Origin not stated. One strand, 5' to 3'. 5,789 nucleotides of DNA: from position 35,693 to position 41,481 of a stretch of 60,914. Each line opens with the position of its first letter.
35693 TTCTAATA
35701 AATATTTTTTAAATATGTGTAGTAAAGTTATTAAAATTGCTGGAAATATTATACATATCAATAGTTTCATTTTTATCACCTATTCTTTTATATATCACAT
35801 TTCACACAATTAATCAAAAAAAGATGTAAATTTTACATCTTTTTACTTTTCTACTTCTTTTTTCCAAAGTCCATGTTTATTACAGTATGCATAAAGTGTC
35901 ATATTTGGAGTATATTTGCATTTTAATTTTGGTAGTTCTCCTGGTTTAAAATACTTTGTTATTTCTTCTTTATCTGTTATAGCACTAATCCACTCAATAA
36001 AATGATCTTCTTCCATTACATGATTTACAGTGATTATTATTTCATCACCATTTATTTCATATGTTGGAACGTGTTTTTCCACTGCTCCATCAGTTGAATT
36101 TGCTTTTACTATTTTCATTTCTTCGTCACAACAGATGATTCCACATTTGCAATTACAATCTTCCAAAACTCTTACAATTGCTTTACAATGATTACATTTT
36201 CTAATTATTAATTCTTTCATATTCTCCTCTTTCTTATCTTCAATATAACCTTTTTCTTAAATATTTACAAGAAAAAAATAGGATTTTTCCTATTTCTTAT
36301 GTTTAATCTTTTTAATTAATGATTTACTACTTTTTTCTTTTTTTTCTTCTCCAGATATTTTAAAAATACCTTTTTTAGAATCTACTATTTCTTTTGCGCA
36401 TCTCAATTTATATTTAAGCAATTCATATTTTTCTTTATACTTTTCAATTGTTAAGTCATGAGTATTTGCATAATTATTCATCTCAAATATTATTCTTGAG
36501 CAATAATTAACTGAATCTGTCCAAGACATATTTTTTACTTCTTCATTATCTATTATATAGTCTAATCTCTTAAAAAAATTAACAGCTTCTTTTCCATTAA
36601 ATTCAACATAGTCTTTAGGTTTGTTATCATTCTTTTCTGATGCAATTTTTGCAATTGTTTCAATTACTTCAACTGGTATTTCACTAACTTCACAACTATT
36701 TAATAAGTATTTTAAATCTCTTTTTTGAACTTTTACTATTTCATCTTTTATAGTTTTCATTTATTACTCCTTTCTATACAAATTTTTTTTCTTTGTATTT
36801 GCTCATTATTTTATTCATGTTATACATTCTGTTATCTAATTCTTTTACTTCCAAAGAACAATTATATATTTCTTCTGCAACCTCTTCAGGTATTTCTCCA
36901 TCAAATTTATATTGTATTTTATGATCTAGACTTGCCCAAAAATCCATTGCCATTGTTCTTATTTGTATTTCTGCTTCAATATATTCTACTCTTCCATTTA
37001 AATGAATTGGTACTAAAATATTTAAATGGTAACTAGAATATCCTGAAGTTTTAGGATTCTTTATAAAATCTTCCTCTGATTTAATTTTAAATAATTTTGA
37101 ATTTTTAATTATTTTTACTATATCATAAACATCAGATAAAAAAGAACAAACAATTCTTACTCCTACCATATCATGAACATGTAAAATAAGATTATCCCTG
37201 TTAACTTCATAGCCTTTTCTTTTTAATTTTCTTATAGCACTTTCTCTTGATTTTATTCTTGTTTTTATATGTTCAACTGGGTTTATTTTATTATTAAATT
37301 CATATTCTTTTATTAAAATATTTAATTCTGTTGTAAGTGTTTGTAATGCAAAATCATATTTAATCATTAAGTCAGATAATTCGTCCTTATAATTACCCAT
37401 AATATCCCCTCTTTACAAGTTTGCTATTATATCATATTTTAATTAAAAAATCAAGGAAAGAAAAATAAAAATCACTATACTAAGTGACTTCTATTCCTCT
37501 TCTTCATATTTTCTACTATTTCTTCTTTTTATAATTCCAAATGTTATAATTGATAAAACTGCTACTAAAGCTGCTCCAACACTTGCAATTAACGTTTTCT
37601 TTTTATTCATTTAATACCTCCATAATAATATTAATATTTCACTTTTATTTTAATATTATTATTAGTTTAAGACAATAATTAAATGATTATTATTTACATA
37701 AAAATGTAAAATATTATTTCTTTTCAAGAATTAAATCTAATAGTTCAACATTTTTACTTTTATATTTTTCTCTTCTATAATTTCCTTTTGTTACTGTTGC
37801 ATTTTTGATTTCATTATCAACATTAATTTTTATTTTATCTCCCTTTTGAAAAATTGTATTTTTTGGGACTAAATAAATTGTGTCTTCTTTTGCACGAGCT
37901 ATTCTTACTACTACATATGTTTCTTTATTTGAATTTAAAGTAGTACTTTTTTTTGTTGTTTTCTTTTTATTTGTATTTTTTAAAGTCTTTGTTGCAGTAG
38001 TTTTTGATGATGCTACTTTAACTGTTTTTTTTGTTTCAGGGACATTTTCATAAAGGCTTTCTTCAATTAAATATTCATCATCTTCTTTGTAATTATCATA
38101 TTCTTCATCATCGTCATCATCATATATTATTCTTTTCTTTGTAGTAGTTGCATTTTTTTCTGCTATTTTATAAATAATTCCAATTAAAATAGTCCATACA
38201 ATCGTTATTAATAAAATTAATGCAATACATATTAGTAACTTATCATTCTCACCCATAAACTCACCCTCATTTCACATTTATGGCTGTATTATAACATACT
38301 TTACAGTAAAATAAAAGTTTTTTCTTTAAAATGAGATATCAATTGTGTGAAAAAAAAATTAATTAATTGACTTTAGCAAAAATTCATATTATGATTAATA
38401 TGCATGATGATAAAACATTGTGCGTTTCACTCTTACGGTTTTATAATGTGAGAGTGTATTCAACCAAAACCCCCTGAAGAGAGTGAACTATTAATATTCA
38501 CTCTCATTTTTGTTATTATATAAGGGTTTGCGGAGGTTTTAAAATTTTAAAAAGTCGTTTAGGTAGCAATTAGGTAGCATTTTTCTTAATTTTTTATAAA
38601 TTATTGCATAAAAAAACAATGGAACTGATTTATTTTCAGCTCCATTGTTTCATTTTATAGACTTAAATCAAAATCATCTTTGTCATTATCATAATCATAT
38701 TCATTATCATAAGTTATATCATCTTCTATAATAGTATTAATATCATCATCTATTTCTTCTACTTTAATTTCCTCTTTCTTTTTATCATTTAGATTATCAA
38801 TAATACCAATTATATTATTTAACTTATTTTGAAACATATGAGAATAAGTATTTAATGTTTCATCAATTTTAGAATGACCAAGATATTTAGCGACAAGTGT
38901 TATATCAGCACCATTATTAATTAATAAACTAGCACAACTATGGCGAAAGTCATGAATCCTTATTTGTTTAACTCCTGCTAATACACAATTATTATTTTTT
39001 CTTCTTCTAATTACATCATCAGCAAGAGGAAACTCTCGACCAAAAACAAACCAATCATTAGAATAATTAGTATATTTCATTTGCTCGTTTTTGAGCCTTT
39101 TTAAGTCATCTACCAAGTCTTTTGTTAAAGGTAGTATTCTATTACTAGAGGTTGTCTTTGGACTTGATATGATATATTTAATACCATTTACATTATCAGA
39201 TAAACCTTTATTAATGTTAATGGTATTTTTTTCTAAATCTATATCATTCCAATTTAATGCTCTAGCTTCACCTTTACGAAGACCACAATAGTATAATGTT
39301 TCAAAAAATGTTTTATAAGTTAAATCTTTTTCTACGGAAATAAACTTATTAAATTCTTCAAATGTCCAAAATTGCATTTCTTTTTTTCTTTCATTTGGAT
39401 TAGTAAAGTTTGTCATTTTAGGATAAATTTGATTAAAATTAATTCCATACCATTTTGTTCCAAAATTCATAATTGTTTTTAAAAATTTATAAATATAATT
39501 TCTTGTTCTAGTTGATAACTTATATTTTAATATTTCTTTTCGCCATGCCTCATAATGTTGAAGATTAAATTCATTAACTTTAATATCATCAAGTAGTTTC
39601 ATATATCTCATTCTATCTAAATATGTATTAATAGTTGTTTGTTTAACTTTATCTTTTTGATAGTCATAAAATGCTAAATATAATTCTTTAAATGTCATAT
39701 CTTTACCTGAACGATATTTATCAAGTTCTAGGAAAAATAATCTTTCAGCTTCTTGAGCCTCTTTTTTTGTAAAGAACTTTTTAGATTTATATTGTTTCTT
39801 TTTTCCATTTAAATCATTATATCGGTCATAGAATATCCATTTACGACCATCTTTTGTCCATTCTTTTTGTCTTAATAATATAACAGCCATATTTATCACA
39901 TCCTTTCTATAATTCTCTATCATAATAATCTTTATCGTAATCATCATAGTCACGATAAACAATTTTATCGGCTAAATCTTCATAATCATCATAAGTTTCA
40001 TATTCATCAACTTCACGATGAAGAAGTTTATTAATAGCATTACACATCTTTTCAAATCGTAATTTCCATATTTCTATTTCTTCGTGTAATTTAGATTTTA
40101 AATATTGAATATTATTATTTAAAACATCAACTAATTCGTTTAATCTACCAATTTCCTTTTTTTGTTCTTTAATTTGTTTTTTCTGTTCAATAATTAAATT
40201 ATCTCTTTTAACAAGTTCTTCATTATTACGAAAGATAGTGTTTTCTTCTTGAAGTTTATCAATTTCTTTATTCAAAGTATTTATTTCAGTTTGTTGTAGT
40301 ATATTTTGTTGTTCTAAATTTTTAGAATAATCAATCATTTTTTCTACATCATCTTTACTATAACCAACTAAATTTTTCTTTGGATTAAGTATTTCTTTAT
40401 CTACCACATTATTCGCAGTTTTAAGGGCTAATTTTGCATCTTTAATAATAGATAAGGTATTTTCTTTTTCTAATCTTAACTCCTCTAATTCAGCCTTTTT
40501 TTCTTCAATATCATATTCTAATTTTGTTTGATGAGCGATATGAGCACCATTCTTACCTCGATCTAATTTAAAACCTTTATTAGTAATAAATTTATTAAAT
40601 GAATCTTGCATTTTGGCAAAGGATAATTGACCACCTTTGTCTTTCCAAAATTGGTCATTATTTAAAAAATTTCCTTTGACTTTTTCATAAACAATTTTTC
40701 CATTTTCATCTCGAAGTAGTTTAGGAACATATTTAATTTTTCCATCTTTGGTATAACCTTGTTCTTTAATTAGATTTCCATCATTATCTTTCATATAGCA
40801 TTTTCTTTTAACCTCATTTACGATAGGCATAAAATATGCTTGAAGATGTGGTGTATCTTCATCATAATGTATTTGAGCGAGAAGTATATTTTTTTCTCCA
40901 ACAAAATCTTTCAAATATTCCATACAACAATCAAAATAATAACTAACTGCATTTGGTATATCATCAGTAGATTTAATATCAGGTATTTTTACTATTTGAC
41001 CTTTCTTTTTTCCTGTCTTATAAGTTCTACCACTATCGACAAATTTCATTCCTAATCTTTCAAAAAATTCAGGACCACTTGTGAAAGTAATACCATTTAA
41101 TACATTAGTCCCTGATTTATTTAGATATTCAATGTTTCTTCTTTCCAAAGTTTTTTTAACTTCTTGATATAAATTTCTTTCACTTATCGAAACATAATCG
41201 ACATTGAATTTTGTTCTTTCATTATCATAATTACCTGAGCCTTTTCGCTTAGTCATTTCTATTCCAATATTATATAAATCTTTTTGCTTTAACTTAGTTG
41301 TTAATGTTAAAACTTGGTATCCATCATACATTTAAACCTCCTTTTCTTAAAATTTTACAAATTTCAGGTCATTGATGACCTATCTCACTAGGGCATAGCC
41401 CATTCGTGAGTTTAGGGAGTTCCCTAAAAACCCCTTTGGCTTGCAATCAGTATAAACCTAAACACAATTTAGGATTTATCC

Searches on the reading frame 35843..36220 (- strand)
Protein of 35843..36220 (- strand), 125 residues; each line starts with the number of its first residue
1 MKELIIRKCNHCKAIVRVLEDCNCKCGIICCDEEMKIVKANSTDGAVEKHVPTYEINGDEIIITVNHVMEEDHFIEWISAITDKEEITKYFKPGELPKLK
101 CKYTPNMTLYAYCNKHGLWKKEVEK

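Call 6: search_protein_families(library=pfam, proteins=[window:35843-36220:-], max_evalue=0.001)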
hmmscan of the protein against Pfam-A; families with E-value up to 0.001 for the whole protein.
window:35843-36220:- (125 aa): 1 family
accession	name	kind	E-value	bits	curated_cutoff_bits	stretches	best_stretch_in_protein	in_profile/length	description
PF01880.24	Desulfoferrodox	-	8.3e-12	46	22.2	1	44-121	3-97/98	Desulfoferrodoxin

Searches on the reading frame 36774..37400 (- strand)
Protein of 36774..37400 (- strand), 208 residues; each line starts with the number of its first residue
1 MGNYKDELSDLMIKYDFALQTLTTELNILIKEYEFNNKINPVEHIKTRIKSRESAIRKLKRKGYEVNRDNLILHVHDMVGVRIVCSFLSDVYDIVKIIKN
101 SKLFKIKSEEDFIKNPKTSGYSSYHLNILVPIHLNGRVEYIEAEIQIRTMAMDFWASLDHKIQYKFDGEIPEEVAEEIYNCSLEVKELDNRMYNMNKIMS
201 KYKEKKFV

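Call 6: search_protein_families(library=pfam, proteins=[window:36774-37400:-], max_evalue=0.001)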
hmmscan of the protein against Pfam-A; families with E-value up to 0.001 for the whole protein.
window:36774-37400:- (208 aa): 1 family
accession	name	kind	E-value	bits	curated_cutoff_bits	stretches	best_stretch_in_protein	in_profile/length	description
PF04607.23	RelA_SpoT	-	3e-29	102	27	1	47-167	1-111/113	Region found in RelA / SpoT proteins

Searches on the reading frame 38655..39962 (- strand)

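Call 6: search_protein_families(library=pfam, proteins=[window:38655-39962:-], max_evalue=0.001)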
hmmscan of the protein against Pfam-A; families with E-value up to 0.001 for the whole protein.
window:38655-39962:- (435 aa): 2 families
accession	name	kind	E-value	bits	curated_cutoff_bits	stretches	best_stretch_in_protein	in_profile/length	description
PF00589.27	Phage_integrase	-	8.4e-28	97.7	27.1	1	203-378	7-170/172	Phage integrase family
PF14657.12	Arm-DNA-bind_4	-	8.6e-06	25.7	22.3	1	41-81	1-43/47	Arm DNA-binding domain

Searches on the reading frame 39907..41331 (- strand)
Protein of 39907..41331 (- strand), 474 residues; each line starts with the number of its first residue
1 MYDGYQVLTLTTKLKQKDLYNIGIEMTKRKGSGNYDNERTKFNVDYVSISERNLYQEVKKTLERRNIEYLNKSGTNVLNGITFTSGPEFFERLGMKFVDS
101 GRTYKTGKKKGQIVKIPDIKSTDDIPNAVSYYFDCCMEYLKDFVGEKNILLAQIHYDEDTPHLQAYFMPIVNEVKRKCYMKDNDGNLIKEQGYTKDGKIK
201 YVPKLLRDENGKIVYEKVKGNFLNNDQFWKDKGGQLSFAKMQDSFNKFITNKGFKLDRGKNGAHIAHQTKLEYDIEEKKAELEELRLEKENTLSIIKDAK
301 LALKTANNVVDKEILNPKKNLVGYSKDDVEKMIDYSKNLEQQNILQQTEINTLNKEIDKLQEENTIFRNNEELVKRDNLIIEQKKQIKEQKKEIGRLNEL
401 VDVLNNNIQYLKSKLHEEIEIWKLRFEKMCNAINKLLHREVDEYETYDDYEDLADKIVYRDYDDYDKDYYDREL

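Call 6: search_protein_families(library=pfam, proteins=[window:39907-41331:-], max_evalue=0.001)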
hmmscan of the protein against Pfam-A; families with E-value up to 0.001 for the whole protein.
window:39907-41331:- (474 aa): 1 family
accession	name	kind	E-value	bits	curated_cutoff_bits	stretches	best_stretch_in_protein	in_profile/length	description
PF01076.25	Mob_Pre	-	3.7e-12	46.9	25.5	1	129-191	100-163/196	Plasmid recombination enzyme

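Call 85: search_dna_similar(query=window:39907-41331:-, collection=plasmids, mode=protein, max_evalue=0.00001, max_rows=8)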
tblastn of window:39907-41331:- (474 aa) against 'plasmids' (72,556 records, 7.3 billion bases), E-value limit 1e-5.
Records with a match: 9; places in all: 14; records where one place covers at least 80% of the query: 0.
Best place of each record, by identity: <60% 9.
By first word of the organism name: Bacillus 4; Exiguobacterium 2; uncultured 1; Clostridioides 1; Priestia 1.
By predicted mobility (MOB-suite, as given by PLSDB): non-mobilizable 6; mobilizable 3.
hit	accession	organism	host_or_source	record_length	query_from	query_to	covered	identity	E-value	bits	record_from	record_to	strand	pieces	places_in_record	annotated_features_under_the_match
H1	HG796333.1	uncultured bacterium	-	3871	38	372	71%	25.2%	3e-8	64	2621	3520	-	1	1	CDS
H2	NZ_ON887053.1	Clostridioides difficile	-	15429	42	357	67%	23.9%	2e-6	59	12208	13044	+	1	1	mobV: MobV family relaxase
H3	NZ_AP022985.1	Bacillus cereus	-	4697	126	365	51%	24.6%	3e-10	71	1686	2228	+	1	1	mobV: MobV family relaxase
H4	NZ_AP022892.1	Bacillus cereus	-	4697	126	365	51%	24.6%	3e-10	71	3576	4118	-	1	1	mobV: MobV family relaxase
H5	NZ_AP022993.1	Bacillus cereus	-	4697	126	365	51%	24.6%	3e-10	71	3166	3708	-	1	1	mobV: MobV family relaxase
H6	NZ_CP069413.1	Priestia megaterium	Homo sapiens,Pure culture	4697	126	365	51%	24.6%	3e-10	71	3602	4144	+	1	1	mobV: MobV family relaxase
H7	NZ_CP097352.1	Bacillus cereus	pure culture,oil contaminated soil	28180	126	365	51%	24.6%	3e-10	71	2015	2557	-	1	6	mobV: MobV family relaxase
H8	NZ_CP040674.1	Exiguobacterium mexicanum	ocean sediment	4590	36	173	29%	34.5%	1e-8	65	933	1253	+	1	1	mobV: MobV family relaxase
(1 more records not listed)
